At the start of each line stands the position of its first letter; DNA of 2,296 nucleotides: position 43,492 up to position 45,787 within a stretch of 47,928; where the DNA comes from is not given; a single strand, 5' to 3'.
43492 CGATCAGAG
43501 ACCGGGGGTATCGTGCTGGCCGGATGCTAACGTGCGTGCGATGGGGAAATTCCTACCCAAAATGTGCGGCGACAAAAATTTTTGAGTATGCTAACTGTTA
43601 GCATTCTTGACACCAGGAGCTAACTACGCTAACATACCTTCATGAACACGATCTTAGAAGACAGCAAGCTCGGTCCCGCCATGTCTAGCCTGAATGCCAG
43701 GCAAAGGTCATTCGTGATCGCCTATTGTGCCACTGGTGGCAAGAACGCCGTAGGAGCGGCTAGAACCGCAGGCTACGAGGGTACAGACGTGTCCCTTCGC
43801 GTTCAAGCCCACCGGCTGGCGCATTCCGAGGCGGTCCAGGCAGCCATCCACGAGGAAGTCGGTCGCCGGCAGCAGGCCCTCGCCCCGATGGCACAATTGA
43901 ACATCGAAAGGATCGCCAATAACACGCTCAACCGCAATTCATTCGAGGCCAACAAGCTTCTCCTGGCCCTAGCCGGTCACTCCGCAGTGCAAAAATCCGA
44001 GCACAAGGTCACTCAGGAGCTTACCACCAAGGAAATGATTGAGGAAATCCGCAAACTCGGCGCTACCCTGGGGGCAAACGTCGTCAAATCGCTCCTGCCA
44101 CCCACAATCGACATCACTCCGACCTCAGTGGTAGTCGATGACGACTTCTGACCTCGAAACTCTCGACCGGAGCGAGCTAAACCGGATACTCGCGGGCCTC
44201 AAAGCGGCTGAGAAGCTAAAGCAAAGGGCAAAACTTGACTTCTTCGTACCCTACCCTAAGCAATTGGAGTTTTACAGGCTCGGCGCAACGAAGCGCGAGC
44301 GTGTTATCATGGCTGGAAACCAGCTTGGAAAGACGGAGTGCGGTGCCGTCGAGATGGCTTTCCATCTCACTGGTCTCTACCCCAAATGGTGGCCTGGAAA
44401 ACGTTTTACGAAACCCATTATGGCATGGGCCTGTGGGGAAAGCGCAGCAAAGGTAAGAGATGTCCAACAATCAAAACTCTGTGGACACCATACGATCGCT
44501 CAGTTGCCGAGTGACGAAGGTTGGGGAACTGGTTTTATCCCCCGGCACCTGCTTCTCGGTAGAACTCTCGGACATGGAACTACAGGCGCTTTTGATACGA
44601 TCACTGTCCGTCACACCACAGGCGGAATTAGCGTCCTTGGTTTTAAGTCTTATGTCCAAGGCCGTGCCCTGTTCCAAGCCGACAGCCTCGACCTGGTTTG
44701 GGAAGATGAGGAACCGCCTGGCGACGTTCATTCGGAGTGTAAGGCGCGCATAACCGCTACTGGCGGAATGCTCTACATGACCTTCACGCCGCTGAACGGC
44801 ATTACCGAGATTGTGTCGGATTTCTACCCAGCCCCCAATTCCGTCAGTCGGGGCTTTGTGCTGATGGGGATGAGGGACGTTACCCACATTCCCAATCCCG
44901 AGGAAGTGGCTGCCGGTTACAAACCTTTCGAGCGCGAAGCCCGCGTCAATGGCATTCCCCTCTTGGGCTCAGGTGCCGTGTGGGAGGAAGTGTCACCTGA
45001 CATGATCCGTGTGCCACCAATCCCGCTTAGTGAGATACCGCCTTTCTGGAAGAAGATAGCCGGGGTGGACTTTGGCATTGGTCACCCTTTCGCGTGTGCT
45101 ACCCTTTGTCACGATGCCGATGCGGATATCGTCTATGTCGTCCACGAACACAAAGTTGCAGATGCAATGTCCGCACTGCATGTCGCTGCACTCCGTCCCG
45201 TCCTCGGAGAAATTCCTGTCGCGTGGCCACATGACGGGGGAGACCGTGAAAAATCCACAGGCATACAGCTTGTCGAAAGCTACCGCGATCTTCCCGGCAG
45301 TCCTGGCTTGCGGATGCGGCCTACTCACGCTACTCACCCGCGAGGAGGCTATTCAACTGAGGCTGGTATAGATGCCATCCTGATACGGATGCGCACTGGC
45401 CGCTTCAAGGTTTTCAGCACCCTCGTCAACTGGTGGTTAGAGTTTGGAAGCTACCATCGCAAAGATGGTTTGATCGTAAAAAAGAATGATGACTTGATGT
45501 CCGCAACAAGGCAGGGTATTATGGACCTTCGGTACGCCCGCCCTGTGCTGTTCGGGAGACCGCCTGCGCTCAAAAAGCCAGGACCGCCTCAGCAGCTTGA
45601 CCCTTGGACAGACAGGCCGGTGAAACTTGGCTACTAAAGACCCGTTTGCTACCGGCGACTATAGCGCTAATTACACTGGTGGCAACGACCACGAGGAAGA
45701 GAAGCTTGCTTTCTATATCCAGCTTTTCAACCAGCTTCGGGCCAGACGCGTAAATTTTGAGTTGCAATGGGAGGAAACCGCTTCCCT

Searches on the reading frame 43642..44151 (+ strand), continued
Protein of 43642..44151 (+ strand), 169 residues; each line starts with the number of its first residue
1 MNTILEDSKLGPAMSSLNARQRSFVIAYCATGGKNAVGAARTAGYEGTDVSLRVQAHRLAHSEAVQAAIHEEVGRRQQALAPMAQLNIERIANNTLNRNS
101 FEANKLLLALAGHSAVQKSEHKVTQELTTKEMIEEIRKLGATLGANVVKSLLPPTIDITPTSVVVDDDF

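Call 86: find_encoding_contigs(protein=P0022, flank=10000, max_places=2)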
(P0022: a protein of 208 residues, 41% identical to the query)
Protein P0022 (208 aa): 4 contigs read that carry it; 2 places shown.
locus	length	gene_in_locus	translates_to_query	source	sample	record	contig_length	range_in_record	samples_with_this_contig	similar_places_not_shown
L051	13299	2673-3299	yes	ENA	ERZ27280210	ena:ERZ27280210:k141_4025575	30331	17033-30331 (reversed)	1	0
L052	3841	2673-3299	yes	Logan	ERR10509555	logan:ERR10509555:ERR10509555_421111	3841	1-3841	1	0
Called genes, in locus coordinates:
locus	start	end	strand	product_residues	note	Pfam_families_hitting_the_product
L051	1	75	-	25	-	?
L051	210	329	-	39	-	-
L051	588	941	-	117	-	-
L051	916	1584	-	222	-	PF07120:DUF1376, PF09524:Phg_2220_C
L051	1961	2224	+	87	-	-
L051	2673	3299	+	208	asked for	PF03592:Terminase_2 (weak)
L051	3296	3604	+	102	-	PF12802:MarR_2, PF13338:AbiEi_4 (weak)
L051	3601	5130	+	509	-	PF03237:Terminase_6N, PF17289:Terminase_6C (weak)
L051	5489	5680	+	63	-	-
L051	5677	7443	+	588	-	PF12236:Head-tail_con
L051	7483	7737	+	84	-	-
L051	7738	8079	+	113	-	PF25181:Phage_Bbp19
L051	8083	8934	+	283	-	-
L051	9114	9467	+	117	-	-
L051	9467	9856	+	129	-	-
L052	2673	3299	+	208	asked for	PF03592:Terminase_2 (weak)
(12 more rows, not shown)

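Call 98: find_encoding_contigs(protein=P0044, flank=3000, max_places=2)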
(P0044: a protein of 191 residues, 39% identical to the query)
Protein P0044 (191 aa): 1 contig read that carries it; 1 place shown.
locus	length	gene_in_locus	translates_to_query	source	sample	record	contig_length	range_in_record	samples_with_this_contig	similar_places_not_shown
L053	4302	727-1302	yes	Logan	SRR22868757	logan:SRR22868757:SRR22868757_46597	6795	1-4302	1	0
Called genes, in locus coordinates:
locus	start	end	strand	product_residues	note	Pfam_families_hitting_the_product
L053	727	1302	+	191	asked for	-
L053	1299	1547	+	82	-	-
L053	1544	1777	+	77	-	-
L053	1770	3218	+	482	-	PF03237:Terminase_6N, PF17289:Terminase_6C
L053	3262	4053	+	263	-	PF18013:Phage_lysozyme2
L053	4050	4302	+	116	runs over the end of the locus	-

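Call 99: find_encoding_contigs(protein=P0092, flank=3000, max_places=2)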
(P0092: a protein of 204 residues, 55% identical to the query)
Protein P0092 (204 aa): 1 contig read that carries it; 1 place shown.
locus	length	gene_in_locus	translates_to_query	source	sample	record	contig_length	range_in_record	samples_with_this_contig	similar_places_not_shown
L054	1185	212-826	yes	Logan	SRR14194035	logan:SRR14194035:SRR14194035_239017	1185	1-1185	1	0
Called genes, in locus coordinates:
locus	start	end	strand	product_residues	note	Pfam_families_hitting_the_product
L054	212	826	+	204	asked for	-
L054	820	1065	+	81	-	-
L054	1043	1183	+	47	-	?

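Call 115: predict_structure(alignment_id=A6)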
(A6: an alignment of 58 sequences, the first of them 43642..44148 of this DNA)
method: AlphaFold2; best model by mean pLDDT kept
length: 169 residues; sequences in the alignment: 58
mean_pLDDT: 80.5   pTM: 0.60
mean pLDDT of the five models: 80.5, 80.4, 80.1, 79.4, 78.3
residues with pLDDT >= 90: 64; 70-90: 66; 50-70: 27; < 50: 12
segments of 3 or more residues with pLDDT < 50: 160-169
pLDDT, mean of each block of 10 residues (from residue 1): 62 94 96 95 96 97 97 91 85 78 83 75 68 76 70 57 45
secondary structure, 60 per line:
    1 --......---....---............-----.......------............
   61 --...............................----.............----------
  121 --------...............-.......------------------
elements in order: H3-8 H12-15 H19-30 H36-42 H49-60 H63-93 H98-110 H129-143 H145-151
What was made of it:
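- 43642..44151 (+): terS (169 aa). The start codon falls at the predicted +1. The N-terminal helix-turn-helix domain covers residues about 11-72. The AlphaFold model has pLDDT 94-97 over residues 11-70 (call 115).
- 43786..43821 (+): Codons 49-60 of terS, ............. This is helix alpha-3, the recognition-helix position of the helix-turn-helix motif. Helix 49-60 in the model (call 115).
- On SPP1-type pac site with autoregulating TerS: Model pLDDT is 94-97 over residues 11-70, with helices at 36-42 and 49-60 (call 115).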

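Call 117: fold_search(model_id=the predicted structure, library=pdb)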
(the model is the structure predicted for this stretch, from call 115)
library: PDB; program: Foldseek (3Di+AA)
matches with E <= 10: 12; with E <= 0.001: 0
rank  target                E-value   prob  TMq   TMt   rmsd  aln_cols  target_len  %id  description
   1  3zqq_C                2.3e-01  0.82  0.28  0.35  22.9       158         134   20  Crystal structure of the full-length small terminase from a SPP1-like bacteriophage (released 2011-12-28)
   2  4zc3                  6.2e-01  1.00  0.30  0.85   1.4        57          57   26  DNA binding domain of small terminase SF6 phage (released 2015-12-30)
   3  2cmp                  6.8e-01  1.00  0.30  0.85   1.8        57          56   26  crystal structure of the DNA binding domain of G1P SMALL TERMINASE SUBUNIT from bacteriophage SF6 (released 2007-05-15)
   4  7joq_1                2.6e+00  0.44  0.36  0.52   5.9       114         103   24  Structure of NV1 small terminase (released 2020-11-11)
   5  4m3d                  5.2e+00  0.06  0.21  0.19  19.0       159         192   16  Rapid and efficient design of new inhibitors of Mycobacterium tuberculosis transcriptional repressor EthR using fragment (released 2014-06-25)
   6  7joq_G                6.7e+00  0.14  0.31  0.43   6.1       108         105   28  Structure of NV1 small terminase (released 2020-11-11)
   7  5nz1_C                7.1e+00  0.06  0.23  0.21  18.4       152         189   18  Structure of Transcriptional Regulatory Repressor Protein - EthR from Mycobacterium Tuberculosis in complex with sutez (released 2018-05-30)
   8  2rek_B                7.8e+00  0.08  0.28  0.27  20.7       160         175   13  Crystal structure of tetR-family transcriptional regulator (released 2007-10-09)
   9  5mym_C                7.8e+00  0.04  0.21  0.19  19.8       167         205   15  Structure of Transcriptional Regulatory Repressor Protein - EthR from Mycobacterium Tuberculosis in complex with compo (released 2017-10-25)
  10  9gzu                  9.1e+00  0.06  0.23  0.24  21.4       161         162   12  Crystal structure of apo-bacterioferritin (Bfr) from Brucella melitentsis (released 2025-10-15)
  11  5f27                  9.6e+00  0.04  0.21  0.20  19.5       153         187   14  Structure of Transcriptional Regulatory Repressor Protein - EthR from Mycobacterium Tuberculosis in complex with compoun (released 2016-02-03)
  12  9h2h_I                9.6e+00  0.01  0.13  0.11  21.2       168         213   14  AcMNPV apical cap - composite map of the C2 plug (released 2025-06-04)
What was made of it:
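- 43642..44151 (+): The domain superposes on the SF6 G1P DNA-binding domain, 4zc3/2cmp, with target TM-score 0.85 and rmsd 1.4-1.8 A (call 117).
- On SPP1-type pac site with autoregulating TerS: The domain matches the SF6 DNA-binding domain with target TM-score 0.85 (call 117).
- The modelled DNA-binding domain superposes on the SF6 G1P domain with target TM-score 0.85 (calls 115, 117).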

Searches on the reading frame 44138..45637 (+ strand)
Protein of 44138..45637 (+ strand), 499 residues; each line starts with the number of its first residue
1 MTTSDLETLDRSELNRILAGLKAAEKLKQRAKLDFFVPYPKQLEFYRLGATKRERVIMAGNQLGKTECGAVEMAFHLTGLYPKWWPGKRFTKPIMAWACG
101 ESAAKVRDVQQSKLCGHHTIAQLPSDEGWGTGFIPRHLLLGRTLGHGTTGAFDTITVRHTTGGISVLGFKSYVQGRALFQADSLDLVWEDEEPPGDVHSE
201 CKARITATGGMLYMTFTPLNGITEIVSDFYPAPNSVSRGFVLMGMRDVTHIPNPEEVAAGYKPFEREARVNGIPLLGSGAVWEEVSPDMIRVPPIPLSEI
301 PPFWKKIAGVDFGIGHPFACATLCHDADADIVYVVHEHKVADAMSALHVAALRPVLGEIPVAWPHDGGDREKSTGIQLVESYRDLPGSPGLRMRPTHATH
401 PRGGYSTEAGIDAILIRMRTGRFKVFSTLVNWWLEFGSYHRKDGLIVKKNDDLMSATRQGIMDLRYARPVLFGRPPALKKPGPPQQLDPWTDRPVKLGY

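Call 10: search_protein_families(library=pfam, proteins=[window:44138-45637:+], max_evalue=0.01)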
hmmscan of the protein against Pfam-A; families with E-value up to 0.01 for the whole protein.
window:44138-45637:+ (499 aa): 2 families
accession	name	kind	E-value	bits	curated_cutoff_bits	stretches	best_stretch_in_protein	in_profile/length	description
PF03237.21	Terminase_6N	-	1.3e-15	58.1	22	1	57-283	2-209/215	Terminase large subunit, T4likevirus-type, N-terminal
PF17289.8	Terminase_6C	-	1.4e-12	48.3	22.6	1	309-462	2-153/155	Terminase RNaseH-like domain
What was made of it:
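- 44138..45637 (+): terL, the large terminase. It is related to the P22 terminase, which suggests headful (pac) packaging. Terminase_6N and 6C domains (call 10).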

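Call 11: search_protein_families(library=phrogs, proteins=[window:44138-45637:+], max_evalue=0.01)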
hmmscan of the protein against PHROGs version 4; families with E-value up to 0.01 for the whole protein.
window:44138-45637:+ (499 aa): 4 families
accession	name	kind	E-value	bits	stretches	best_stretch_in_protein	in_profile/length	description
phrog_31467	-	unknown function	5.6e-49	167.9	1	39-251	42-253/261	-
phrog_2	-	head and packaging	3.8e-17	63.3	1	32-473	261-597/807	terminase large subunit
phrog_30463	-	unknown function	8.4e-17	62.7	1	393-480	1-89/101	-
phrog_5653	-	head and packaging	2.2e-13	51.4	1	278-467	7-183/199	terminase large subunit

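Call 18: search_dna_similar(query=window:44138-45637:+, collection=phages, mode=protein, max_rows=25)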
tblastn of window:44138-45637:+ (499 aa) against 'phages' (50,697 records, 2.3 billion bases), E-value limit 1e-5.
Records with a match: 420; places in all: 424; records where one place covers at least 80% of the query: 402.
Best place of each record, by identity: <60% 420.
By first word of the organism name: Pseudomonas 111; Escherichia 101; Salmonella 97; Vibrio 18; Aeromonas 11; Caudoviricetes 10; Enterobacteria 10; Proteus 10; Arthrobacter 8; Cronobacter 6; and 20 more.
By host as written in the record: Escherichia coli 62; Pseudomonas aeruginosa 39; - 34; Salmonella enterica subsp. enterica serovar Typhimurium 21; Salmonella sp. 17; Pseudomonas aeruginosa PAO1 16; Salmonella enterica 11; Pseudomonas sp. 9; and 123 more.
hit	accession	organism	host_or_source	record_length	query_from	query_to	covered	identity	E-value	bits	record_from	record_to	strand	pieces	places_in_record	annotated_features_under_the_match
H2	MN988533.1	Rhizobium phage RHph_N2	Rhizobium etli N741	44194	2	468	94%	44.5%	3e-101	338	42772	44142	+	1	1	terminase large subunit protein | hypothetical protein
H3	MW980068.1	Rhizobium phage RHEph18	Rhizobium etli sv. phaseoli N561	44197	2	468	94%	44.5%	3e-101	338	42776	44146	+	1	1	terminase large subunit protein | hypothetical protein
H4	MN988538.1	Rhizobium phage RHph_Y25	Rhizobium etli N6212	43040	2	468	94%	44.1%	3e-102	342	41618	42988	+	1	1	terminase large subunit protein | hypothetical protein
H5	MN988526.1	Rhizobium phage RHph_N3_2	Rhizobium phaseoli N3_2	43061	1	467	94%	44.0%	2e-101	339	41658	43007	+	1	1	terminase large subunit protein | hypothetical protein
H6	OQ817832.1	Achromobacter phage CF418P1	Achromobacter sp.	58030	29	474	89%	44.1%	2e-97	328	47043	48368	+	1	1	terminase large subunit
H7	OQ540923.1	Microcystis phage MJing1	Microcystis sp.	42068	13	468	91%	42.8%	1e-108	360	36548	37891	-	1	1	terminase-like family protein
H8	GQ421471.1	Xylella phage Xfas53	Xylella fastidiosa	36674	21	469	90%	43.0%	3e-96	325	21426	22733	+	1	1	terL: TerL | gp30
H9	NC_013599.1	Xylella phage Xfas53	Xylella fastidiosa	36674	21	469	90%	43.0%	3e-96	325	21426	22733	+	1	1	terL: terminase family protein | DUF5681 domain-containing protein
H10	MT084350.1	Xylella phage Xfas53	Xylella fastidiosa subsp. multiplex ...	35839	21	469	90%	43.0%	1e-95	322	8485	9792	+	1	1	putative DNA packaging protein | hypothetical protein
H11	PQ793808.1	Salmonella phage As1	Salmonella enterica subsp. enterica ...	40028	36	498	93%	39.7%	2e-64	293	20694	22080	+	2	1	terminase large subunit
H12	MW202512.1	Caudoviricetes sp.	Manatee Spring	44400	35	467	87%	42.2%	2e-92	313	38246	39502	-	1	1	large terminase protein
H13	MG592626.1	Vibrio phage 1.262.O._10N.286.51.A9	Vibrio breoganii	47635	13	473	92%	39.5%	3e-93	316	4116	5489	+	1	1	terminase-like family protein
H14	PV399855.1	Vibrio phage Ph19S9E2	Vibrio parahaemolyticus vp19S9E2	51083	13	462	90%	40.3%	1e-92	314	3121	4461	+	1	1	record has no annotation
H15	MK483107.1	Vibrio phage vB_VpP_BA6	Vibrio parahaemolyticus 23201444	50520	13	462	90%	40.3%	2e-92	313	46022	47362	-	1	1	terminase large subunit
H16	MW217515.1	Vibrio phage VpJYP1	Vibrio parahaemolyticus CCTCC AB 2014205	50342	13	462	90%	40.3%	3e-92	313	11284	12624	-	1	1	terminase large subunit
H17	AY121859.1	Salmonella phage P22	-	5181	36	498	93%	39.0%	8e-79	273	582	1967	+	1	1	section A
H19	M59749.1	Salmonella phage P22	-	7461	36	498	93%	39.0%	9e-79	273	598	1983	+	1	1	DNA pacaging | CDS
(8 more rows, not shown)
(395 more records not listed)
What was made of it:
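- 44138..45637 (+): 39% identity to P22 gp2 over 93% of its length (call 18).
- On Lambda-type cosB: TerL groups with P22-type terminases (call 18).
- Closest known: SPP1/SF6 pac region with TerS G1P. Same: A headful-type TerL is inferred here (call 18).
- Closest known: Lambda-type cosB: R3/R2/R1 sites bound by the gpNu1 winged helix-turn-helix. Different: A different TerS fold family and a TerL related to P22 rather than lambda (call 18).
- TerL is related to the P22 terminase (call 18), so a pac site is expected somewhere in the genome.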

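Call 24: find_related_loci(query=window:44138-45637:+, collection=viral_contigs, flank=10000)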
Query window:44138-45637:+ (499 aa) in viral_contigs; peptide patterns used: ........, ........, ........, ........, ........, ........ (x = any residue, [..] = any of these).
14 stretches matched a pattern; 5 encode a relative of the query (tblastn E <= 1e-3); 5 distinct loci.
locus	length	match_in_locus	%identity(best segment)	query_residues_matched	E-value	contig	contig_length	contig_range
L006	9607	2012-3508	99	1-499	0e+0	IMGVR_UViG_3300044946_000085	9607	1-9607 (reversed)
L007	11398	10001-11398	98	1-466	0e+0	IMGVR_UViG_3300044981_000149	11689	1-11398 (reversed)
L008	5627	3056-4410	48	4-467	1e-104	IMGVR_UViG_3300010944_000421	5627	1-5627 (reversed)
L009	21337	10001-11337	49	12-469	2e-108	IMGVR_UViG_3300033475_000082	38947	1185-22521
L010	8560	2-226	100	425-499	3e-44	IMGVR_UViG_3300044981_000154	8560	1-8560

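Call 43: get_annotated_region(hit=H2, flank=5000)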
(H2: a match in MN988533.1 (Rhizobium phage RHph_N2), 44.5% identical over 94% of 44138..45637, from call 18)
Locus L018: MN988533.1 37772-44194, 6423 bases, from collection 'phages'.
description: Rhizobium phage RHph_N2, complete genome.
organism: Rhizobium phage RHph_N2 (NCBI taxid 2509585)
taxonomy: Viruses; Duplodnaviria; Heunggongvirae; Uroviricota; Caudoviricetes
host: Rhizobium etli N741; source: agricultural lands; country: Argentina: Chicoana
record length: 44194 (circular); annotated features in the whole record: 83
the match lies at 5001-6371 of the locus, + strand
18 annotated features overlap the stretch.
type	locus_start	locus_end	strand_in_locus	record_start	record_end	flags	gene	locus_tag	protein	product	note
CDS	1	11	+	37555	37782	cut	-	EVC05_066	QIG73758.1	hypothetical protein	-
CDS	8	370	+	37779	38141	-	-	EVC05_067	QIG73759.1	holliday junction resolvase RusA-like protein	GO_function: GO:0000287 - magnesium ion binding; GO_process: GO:0006281 - DNA repair; GO_process: GO:0006310 - DNA ...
CDS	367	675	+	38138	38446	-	-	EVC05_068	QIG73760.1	hypothetical protein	-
CDS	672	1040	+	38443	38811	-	-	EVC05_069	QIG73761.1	hypothetical protein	-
CDS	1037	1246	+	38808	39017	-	-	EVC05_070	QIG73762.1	hypothetical protein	-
CDS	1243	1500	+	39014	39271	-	-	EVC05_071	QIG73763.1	hypothetical protein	-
CDS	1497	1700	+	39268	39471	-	-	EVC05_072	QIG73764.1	hypothetical protein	-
CDS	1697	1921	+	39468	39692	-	-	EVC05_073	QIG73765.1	hypothetical protein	-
CDS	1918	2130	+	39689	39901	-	-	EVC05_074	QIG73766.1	LuxR family transcriptional regulator protein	GO_component: GO:0005622 - intracellular; GO_function: GO:0000156 - two-component response regulator activity; ...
CDS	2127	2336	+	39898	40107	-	-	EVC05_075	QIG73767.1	hypothetical protein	-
CDS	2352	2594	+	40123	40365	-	-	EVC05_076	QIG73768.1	hypothetical protein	-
CDS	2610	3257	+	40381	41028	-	-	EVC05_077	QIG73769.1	hypothetical protein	-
CDS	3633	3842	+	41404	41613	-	-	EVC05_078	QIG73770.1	hypothetical protein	-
CDS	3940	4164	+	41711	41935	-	-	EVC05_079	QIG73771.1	hypothetical protein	-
CDS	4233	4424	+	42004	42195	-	-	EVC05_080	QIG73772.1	DUF3309 domain-containing protein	-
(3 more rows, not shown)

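Call 44: get_annotated_region(hit=H7, flank=5000)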
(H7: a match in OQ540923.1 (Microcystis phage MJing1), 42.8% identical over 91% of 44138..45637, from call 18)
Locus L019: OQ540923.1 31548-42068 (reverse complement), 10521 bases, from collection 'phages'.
description: Microcystis phage MJing1, complete genome.
organism: Microcystis phage MJing1 (NCBI taxid 3038218)
taxonomy: Viruses; Duplodnaviria; Heunggongvirae; Uroviricota; Caudoviricetes
host: Microcystis sp.; source: lake water; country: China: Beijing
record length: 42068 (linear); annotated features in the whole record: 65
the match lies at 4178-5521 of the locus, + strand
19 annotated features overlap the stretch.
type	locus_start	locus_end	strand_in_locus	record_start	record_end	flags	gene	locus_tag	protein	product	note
misc_feature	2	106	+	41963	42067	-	-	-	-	-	similar to hypothetical protein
CDS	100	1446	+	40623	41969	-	-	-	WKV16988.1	DNA primase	-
CDS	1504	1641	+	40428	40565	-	-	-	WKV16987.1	hypothetical protein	-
CDS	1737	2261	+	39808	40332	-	-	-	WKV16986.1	hypothetical protein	-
CDS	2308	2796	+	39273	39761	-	-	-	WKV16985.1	terminase small subunit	-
CDS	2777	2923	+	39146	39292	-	-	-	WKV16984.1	hypothetical protein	-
CDS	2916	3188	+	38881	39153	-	-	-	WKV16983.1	hypothetical protein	-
CDS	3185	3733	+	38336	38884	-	-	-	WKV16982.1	hypothetical protein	-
CDS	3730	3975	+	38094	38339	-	-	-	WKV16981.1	hypothetical protein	-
CDS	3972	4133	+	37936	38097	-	-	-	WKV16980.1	hypothetical protein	-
CDS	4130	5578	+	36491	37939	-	-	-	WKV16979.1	terminase-like family protein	-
CDS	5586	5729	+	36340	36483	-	-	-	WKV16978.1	hypothetical protein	-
CDS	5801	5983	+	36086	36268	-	-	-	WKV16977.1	hypothetical protein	-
CDS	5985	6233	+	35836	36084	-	-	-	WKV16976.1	hypothetical protein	-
CDS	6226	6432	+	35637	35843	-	-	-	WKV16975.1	hypothetical protein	-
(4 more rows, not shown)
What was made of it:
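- Tried and rejected: The described phages with the nearest TerL (Rhizobium RHph_N2, Microcystis MJing1) have a different layout upstream of terS (calls 43, 44).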
